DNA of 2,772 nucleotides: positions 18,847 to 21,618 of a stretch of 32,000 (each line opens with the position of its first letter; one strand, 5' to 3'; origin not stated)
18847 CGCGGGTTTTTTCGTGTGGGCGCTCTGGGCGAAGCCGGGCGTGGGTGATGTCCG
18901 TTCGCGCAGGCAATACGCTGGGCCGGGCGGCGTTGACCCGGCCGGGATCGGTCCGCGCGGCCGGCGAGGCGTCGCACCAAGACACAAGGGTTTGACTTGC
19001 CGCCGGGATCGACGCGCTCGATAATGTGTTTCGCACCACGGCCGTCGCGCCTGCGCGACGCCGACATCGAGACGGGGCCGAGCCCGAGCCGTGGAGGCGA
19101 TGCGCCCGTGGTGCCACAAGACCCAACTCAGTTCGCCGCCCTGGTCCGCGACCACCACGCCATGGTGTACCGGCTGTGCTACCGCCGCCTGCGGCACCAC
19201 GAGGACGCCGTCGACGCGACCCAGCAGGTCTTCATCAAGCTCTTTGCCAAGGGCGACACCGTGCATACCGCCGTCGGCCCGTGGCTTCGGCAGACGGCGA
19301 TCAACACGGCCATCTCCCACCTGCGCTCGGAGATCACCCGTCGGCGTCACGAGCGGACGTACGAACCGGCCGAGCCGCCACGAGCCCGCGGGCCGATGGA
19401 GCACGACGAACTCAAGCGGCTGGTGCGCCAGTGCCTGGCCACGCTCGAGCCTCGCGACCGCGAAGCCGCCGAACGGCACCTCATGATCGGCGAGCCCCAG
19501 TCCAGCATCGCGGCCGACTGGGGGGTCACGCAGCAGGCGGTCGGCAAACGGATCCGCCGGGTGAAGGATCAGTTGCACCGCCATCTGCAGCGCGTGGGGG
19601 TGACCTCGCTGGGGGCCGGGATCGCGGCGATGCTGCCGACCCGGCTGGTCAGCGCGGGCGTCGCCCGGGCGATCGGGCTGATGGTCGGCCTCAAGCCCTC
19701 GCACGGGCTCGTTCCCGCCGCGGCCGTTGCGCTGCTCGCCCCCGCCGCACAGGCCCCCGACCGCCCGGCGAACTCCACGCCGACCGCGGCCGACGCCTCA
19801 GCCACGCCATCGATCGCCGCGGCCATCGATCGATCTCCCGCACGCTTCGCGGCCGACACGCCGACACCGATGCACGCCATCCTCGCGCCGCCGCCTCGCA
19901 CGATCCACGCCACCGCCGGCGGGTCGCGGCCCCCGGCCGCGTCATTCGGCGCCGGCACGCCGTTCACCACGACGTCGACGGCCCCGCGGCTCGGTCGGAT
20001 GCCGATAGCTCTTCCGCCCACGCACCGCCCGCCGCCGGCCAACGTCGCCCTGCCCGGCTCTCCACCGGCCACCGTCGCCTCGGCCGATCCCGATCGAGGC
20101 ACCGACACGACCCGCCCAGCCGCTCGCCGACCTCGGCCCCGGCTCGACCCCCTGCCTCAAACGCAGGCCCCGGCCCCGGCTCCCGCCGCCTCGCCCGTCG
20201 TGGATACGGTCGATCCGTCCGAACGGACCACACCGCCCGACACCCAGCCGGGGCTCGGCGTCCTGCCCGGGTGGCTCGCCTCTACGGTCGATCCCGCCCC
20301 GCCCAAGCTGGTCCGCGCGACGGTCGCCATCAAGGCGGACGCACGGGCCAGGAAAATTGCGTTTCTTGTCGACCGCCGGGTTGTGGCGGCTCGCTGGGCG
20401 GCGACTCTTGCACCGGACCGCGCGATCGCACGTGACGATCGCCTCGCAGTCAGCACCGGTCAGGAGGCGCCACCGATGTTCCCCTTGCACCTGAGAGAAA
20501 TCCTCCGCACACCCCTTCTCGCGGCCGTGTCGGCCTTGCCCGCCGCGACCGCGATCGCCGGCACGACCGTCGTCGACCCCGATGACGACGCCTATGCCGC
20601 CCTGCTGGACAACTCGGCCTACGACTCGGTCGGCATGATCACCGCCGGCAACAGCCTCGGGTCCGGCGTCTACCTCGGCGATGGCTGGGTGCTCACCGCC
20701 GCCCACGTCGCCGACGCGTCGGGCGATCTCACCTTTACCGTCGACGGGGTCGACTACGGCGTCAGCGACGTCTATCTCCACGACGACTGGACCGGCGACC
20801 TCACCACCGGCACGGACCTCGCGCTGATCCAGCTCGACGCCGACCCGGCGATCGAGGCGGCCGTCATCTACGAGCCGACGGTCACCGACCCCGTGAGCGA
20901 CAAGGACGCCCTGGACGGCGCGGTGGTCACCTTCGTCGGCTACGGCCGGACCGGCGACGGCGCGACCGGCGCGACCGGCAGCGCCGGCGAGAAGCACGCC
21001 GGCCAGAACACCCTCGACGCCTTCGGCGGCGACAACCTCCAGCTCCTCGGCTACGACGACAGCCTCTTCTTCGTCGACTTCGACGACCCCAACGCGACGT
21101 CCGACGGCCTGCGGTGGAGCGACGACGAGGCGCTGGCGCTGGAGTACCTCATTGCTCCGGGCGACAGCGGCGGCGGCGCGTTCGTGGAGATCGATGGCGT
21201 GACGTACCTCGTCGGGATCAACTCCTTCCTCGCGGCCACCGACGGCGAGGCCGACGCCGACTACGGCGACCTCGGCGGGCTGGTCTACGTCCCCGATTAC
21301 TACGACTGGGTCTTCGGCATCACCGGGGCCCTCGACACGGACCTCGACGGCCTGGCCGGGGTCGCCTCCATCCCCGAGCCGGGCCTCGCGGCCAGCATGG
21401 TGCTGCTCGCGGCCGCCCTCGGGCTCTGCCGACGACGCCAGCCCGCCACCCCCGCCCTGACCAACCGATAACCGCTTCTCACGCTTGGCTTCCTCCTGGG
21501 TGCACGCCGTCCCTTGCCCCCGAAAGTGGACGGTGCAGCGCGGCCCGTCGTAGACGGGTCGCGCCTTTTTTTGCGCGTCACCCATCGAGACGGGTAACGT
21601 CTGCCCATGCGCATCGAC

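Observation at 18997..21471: ECF sigma ORF with no stop codon runs in frame into a self-sufficient secreted S1 protease / PEP-CTERM gene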

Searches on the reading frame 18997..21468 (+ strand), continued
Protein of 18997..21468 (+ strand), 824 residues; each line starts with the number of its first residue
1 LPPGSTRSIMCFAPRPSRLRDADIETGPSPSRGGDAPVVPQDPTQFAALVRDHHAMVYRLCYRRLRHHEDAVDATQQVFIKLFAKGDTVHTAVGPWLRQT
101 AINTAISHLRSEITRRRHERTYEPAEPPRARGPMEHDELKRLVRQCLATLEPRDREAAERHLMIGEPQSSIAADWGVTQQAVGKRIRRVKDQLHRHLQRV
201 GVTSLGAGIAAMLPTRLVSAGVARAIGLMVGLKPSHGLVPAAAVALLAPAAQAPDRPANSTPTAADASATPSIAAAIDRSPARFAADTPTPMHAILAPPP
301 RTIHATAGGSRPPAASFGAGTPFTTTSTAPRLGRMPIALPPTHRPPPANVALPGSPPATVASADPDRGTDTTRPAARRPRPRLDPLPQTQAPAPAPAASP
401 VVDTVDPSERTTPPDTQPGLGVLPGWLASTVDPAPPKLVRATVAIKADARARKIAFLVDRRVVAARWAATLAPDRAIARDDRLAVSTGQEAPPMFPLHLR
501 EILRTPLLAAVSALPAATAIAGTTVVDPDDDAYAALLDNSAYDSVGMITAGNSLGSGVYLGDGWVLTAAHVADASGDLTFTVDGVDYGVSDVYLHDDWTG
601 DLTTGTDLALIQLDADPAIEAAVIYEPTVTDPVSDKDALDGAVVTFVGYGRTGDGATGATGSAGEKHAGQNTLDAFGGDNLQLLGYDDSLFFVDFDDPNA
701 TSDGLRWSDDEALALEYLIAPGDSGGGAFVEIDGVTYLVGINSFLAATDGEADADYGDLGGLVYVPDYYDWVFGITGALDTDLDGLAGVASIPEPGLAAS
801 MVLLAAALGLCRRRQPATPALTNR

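Call 60: find_encoding_contigs(protein=P0010, flank=6000, max_places=2)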
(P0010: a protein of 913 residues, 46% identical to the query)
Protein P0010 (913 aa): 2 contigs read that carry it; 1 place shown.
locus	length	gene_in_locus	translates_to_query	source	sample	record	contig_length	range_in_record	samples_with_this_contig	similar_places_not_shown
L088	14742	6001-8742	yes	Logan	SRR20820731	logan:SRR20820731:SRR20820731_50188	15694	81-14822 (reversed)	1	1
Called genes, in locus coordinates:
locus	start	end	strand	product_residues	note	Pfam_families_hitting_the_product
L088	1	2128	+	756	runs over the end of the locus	PF13432:TPR_16, PF13424:TPR_12 (weak), PF13414:TPR_11, PF23914:TPR_CcmH_CycH (weak), PF13432:TPR_16, PF23914:TPR_CcmH_CycH (weak), PF00685:Sulfotransfer_1, PF13469:Sulfotransfer_3, +14 more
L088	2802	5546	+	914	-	PF03797:Autotransporter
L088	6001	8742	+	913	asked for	PF04542:Sigma70_r2, PF08281:Sigma70_r4_2 (weak), PF00089:Trypsin, PF13365:Trypsin_2 (faint)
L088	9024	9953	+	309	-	PF12852:Cupin_6, PF00165:HTH_AraC (faint), PF12833:HTH_18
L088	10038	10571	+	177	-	-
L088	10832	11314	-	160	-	PF09656:PGPGW (weak)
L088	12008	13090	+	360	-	PF00487:FA_desaturase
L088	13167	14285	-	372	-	PF12974:Phosphonate-bd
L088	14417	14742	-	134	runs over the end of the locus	?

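Call 61: find_encoding_contigs(protein=P0009, flank=6000, max_places=1)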
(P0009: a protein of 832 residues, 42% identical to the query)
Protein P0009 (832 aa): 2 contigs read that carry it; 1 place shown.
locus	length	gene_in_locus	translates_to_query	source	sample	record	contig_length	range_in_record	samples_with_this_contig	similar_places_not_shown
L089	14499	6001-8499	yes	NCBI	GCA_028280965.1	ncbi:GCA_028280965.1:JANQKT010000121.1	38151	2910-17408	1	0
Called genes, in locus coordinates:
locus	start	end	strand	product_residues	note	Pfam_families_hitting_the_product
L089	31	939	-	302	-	PF01040:UbiA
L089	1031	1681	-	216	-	PF02441:Flavoprotein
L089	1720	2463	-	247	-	-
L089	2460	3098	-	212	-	-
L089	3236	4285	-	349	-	-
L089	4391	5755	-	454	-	PF00696:AA_kinase, PF13840:ACT_7 (faint), PF22468:ACT_9, PF01842:ACT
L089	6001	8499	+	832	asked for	PF04542:Sigma70_r2, PF08281:Sigma70_r4_2 (weak), PF00126:HTH_1 (faint), PF00089:Trypsin, PF13365:Trypsin_2 (weak)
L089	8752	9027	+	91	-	PF02416:TatA_B_E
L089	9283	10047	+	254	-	PF07963:N_methyl (weak)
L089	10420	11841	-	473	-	PF00206:Lyase_1, PF10415:FumaraseC_C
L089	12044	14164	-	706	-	PF02601:Exonuc_VII_L (faint), PF01442:Apolipoprotein (weak)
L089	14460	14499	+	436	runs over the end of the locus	PF00999:Na_H_Exchanger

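Call 62: find_encoding_contigs(protein=P0012, flank=6000, max_places=1)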
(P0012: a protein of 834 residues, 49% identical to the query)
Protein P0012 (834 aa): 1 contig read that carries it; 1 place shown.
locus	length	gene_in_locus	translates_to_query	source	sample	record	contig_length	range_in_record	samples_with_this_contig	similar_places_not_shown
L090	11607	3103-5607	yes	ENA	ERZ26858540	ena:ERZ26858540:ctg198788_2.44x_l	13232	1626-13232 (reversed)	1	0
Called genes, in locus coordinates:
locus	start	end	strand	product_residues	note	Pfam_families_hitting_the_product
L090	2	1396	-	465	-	?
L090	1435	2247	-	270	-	PF13414:TPR_11, PF13424:TPR_12, PF13432:TPR_16, PF14559:TPR_19, PF23914:TPR_CcmH_CycH, PF00515:TPR_1 (weak), PF07719:TPR_2 (weak), PF13432:TPR_16, +20 more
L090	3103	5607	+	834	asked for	PF04542:Sigma70_r2, PF00089:Trypsin, PF13365:Trypsin_2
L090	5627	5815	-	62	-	-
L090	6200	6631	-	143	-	-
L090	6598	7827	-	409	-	PF01182:Glucosamine_iso, PF02585:PIG-L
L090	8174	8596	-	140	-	-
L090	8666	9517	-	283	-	PF01261:AP_endonuc_2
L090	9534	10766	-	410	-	PF00480:ROK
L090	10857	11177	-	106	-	-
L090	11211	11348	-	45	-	-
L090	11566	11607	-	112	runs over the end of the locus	PF13377:Peripla_BP_3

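Call 91: predict_structure(alignment_id=A4)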
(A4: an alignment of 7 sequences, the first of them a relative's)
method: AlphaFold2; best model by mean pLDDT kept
length: 787 residues; sequences in the alignment: 7
mean_pLDDT: 43.2   pTM: 0.32
mean pLDDT of the five models: 43.2, 40.8, 37.5, 36.5, 35.0
residues with pLDDT >= 90: 0; 70-90: 139; 50-70: 134; < 50: 514
segments of 3 or more residues with pLDDT < 50: 79-99, 167-318, 320-501, 566-568, 592-600, 612-688, 706-725, 741-787
pLDDT, mean of each block of 10 residues (from residue 1): 65 83 82 82 75 69 77 58 35 38 61 73 70 75 71 65 51 43 44 36 31 26 28 27 27 26 25 23 25 24 26 28 26 27 31 29 23 26 27 24 23 27 22 27 29 26 27 24 23 39 63 61 82 62 76 76 54 81 73 46 53 34 25 26 26 28 26 25 37 67 51 28 45 61 29 27 34 34 31
secondary structure, 60 per line:
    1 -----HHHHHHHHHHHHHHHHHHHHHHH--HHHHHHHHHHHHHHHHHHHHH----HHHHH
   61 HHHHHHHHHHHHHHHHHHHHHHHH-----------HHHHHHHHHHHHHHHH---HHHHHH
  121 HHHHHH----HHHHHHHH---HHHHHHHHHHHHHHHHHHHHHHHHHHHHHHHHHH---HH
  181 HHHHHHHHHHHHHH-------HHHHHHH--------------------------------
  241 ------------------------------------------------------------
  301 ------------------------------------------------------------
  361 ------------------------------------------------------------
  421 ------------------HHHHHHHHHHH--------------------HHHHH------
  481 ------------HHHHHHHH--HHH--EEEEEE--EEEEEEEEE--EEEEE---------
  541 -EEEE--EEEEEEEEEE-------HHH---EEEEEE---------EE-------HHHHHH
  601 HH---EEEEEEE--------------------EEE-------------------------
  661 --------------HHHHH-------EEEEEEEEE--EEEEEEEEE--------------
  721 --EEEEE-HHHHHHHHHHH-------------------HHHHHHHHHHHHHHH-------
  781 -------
elements in order (helices of 4 or more, strands of 3 or more residues): H6-28 H31-51 H56-84 H96-111 H115-126 H131-138 H142-175 H179-194 H202-208 H439-449 H470-474 H493-500 E508-513 E516-524 E527-531 E542-545 E548-557 E571-576 H595-602 E606-612 E633-635 H675-679 E687-695 E698-706 E723-727 H729-739 H759-773

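Call 94: find_encoding_contigs(protein=P0021, flank=3000, max_places=2)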
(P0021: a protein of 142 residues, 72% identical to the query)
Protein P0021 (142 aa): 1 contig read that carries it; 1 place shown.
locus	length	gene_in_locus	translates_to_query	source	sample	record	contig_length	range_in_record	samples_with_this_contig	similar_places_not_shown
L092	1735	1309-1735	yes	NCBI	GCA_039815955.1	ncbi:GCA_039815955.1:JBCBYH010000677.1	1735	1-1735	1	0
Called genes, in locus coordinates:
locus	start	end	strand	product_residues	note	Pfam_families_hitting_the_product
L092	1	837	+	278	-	PF18318:Gln-synt_C-ter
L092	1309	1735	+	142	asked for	PF04542:Sigma70_r2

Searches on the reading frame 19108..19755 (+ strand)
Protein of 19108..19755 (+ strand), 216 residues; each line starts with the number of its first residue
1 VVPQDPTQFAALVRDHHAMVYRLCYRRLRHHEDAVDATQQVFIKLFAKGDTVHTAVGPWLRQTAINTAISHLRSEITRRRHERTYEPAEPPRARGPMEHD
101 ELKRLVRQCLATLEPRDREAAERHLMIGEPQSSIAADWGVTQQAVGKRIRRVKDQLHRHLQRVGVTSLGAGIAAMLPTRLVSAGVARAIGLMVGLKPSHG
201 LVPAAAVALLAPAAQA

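Call 81: find_homologous_proteins(query=A5, max_evalue=1e-15)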
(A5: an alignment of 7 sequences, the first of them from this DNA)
Query A5 (7 sequences) (216 aa, profile of the alignment): 13 proteins with E <= 1e-15 among 8000 candidates.
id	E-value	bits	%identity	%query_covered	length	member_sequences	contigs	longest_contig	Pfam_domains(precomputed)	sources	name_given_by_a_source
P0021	5.0e-49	185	70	59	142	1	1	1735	PF04542.21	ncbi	ncbi:MAG: sigma-70 family RNA polymerase sigma factor, partial [Planctomycetota bacterium]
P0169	1.6e-46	177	40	73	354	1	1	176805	PF04542.21,PF08281.19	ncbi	ncbi:MAG: sigma-70 family RNA polymerase sigma factor [Phycisphaerales bacterium]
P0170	1.6e-30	124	32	80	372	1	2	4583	PF04545.23,PF04542.21,PF08281.19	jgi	jgi:RNA polymerase sigma factor (sigma-70 family)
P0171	1.7e-27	114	31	81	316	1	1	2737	PF04545.23,PF04542.21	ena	-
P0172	1.1e-26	112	31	81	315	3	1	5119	PF04545.23,PF04542.21,PF08281.19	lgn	-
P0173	3.0e-20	91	31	75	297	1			PF04542.21,PF08281.19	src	-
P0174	3.6e-19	87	41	31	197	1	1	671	PF07638.18,PF04545.23,PF04542.21,PF08281.19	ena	-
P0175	1.4e-18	85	34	68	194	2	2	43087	PF04545.23,PF04542.21,PF08281.19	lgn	-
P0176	3.1e-18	84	38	37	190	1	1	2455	PF04545.23,PF04542.21,PF08281.19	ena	-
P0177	1.6e-17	82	32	73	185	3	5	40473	PF04542.21,PF08281.19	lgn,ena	-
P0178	2.0e-17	81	32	72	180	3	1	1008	PF04542.21,PF08281.19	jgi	jgi:RNA polymerase sigma factor (sigma-70 family)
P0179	2.1e-16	78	33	27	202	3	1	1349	PF07638.18,PF04545.23,PF04542.21,PF08281.19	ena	-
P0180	8.8e-16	76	42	32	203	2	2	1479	PF07638.18,PF04545.23,PF04542.21,PF08281.19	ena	-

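Call 82: find_encoding_contigs(protein=P0169, flank=5000, max_places=1)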
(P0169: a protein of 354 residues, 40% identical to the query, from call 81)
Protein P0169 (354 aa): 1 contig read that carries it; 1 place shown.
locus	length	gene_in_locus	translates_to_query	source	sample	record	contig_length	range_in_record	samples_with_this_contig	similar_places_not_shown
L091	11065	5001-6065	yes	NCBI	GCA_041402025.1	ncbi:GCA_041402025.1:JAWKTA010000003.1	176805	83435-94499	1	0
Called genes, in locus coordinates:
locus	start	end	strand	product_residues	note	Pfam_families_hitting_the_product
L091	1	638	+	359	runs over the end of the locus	PF03462:PCRF, PF00472:RF-1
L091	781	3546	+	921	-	-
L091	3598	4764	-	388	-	PF00089:Trypsin (weak)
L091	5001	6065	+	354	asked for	PF04542:Sigma70_r2, PF08281:Sigma70_r4_2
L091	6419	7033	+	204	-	-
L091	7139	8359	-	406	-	-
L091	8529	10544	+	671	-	PF00149:Metallophos (weak), PF13385:Laminin_G_3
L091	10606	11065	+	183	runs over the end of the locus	-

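Call 83: find_encoding_contigs(protein=P0170, flank=5000, max_places=1)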
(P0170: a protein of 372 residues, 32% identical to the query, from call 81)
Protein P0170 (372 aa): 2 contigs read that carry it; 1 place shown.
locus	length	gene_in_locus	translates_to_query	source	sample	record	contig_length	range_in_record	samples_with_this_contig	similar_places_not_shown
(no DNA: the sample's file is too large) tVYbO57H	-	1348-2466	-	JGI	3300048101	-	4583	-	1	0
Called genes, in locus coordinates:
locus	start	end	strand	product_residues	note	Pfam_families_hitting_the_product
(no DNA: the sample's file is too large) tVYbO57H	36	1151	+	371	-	PF00437:T2SSE, PF13191:AAA_16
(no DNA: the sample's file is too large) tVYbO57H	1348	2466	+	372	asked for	PF04542:Sigma70_r2, PF08281:Sigma70_r4_2 (weak), PF04545:Sigma70_r4 (weak)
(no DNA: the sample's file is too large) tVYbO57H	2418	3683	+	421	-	PF28597:T2SSF_N, PF00482:T2SSF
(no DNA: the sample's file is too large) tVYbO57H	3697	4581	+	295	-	?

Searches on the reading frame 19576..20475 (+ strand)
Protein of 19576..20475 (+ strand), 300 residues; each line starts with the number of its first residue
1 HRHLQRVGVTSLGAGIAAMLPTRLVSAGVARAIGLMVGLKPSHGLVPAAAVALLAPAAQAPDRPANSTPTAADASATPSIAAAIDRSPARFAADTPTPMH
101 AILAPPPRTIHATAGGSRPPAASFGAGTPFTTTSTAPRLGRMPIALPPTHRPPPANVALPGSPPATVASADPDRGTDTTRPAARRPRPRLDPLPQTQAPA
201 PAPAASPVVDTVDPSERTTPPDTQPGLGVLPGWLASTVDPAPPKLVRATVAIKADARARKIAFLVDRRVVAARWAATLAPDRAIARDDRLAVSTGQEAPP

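Call 36: search_protein_families(library=ncbifam, proteins=[window:19576-20475:+], max_evalue=1)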
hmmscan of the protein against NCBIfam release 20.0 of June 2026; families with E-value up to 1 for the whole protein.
window:19576-20475:+ (300 aa): 0 families
